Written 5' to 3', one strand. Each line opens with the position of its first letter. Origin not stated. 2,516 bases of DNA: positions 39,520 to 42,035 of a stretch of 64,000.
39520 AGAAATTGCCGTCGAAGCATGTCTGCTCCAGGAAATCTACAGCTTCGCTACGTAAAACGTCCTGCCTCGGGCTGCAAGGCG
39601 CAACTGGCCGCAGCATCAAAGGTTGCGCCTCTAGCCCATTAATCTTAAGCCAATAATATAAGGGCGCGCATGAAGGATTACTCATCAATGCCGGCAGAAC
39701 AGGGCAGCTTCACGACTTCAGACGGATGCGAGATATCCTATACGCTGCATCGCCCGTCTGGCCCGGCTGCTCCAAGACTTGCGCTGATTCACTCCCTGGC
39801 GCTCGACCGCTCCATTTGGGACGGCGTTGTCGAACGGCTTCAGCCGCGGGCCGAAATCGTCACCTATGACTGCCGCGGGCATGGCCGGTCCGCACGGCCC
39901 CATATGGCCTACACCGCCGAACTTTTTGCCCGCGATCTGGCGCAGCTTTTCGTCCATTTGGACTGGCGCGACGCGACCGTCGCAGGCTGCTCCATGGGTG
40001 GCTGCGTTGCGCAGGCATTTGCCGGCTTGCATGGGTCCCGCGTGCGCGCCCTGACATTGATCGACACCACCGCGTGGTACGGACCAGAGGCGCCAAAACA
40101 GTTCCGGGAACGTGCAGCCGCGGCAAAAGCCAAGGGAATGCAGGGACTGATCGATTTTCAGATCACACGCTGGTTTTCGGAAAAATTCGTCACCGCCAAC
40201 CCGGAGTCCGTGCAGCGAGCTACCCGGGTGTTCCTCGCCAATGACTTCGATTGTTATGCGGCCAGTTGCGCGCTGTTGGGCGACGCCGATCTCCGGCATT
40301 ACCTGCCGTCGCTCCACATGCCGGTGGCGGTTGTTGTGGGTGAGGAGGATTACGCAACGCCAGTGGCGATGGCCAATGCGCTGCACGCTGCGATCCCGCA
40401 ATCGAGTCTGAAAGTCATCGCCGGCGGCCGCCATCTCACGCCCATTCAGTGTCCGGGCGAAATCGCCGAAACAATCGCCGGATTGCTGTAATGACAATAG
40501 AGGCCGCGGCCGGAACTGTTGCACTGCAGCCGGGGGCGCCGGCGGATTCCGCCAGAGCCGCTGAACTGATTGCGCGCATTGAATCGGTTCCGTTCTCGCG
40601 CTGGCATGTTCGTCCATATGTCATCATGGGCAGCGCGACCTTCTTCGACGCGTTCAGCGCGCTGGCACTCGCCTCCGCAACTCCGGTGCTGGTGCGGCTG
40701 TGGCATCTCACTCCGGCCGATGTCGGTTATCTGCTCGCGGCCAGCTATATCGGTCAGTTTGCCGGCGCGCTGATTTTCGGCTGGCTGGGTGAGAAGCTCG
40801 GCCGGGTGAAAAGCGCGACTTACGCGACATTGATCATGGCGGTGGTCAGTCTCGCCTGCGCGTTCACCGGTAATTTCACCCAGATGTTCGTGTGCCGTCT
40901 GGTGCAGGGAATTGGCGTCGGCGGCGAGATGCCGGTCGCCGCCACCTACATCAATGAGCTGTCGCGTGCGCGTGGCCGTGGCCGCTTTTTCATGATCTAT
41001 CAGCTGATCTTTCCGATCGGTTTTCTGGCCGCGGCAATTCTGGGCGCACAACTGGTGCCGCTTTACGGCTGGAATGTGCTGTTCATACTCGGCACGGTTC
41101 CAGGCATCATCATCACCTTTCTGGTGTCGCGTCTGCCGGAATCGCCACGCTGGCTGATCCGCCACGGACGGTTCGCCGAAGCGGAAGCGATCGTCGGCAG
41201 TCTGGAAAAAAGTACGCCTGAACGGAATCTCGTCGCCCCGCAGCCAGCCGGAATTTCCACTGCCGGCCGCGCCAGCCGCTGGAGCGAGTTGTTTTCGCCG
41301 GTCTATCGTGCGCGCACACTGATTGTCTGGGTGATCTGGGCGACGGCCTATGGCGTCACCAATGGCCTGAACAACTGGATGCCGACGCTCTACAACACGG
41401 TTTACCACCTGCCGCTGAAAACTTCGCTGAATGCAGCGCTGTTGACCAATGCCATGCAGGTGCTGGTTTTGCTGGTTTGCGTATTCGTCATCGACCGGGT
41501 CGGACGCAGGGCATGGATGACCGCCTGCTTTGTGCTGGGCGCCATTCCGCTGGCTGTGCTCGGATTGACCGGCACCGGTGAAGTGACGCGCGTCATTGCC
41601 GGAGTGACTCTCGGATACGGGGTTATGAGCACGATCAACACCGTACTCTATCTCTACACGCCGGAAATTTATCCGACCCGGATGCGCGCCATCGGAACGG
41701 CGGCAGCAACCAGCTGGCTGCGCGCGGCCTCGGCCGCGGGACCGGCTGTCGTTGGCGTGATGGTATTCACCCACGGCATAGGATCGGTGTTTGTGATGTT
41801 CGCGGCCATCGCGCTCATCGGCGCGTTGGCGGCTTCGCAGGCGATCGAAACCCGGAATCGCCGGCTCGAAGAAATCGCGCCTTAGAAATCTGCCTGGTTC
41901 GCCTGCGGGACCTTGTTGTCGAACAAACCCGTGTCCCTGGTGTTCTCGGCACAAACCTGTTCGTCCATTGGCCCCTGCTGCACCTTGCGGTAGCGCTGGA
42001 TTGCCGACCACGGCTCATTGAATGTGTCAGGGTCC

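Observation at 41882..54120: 12-gene tandem array of an uncharacterised exported protein family with an embedded membrane-protein pair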

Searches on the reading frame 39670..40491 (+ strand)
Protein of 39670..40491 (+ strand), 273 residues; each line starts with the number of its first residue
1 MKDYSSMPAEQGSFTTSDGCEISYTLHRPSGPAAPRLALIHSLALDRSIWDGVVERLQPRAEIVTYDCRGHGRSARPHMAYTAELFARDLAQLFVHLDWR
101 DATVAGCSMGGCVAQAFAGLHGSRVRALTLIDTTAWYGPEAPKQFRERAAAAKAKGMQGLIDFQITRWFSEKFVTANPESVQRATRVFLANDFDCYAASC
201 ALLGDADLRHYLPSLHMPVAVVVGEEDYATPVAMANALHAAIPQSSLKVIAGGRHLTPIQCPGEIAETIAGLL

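Call 13: search_protein_families(library=pfam, max_evalue=0.001, proteins=[window:39670-40491:+])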
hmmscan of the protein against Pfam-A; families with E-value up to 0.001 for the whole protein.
window:39670-40491:+ (273 aa): 4 families
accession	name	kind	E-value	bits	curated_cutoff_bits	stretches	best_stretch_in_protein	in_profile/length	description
PF00561.26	Abhydrolase_1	-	2.1e-23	83.7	25.8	1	36-258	2-241/245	alpha/beta hydrolase fold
PF12697.13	Abhydrolase_6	-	1.4e-18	68.8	26.3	1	39-267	3-216/217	Alpha/beta hydrolase family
PF12146.15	Hydrolase_4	-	1.1e-14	54.8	27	1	61-256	32-233/239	Serine aminopeptidase, S33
PF00975.26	Thioesterase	-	8.8e-05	23.3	26.4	1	55-269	21-222/226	Thioesterase domain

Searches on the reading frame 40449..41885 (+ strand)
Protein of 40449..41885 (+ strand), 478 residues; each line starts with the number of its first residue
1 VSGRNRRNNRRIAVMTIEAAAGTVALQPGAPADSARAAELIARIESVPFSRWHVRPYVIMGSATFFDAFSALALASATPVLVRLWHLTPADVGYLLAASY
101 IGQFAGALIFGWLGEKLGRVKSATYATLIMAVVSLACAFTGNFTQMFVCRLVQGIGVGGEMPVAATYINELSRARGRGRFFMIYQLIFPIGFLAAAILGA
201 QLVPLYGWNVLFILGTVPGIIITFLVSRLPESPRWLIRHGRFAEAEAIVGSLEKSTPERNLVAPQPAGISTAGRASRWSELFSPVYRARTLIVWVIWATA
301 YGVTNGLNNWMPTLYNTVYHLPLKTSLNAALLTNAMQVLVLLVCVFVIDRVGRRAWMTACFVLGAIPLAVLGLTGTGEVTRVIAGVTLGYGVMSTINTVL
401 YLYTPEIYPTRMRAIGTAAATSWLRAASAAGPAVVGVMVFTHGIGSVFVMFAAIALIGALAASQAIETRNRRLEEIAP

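Call 13: search_protein_families(library=pfam, max_evalue=0.001, proteins=[window:40449-41885:+])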
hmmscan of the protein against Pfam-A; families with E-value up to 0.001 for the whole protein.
window:40449-41885:+ (478 aa): 3 families
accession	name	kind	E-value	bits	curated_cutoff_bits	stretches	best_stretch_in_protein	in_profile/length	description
PF00083.30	Sugar_tr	-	5.8e-50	170.9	22.3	1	91-477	47-449/452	Sugar (and other) transporter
PF07690.21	MFS_1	-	1.1e-39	136.8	33.4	2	62-344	3-255/347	Major Facilitator Superfamily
PF06779.20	MFS_4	-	8.4e-09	35.7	26.3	1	74-178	12-118/364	Uncharacterised MFS-type transporter YbfB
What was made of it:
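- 39670..41885 (+): Alpha/beta hydrolase (39670-40491) and MFS/Sugar_tr transporter (40449-41885), convergent with P1. This pair is syntenic with the array in five other loci. Pfam (call 13).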
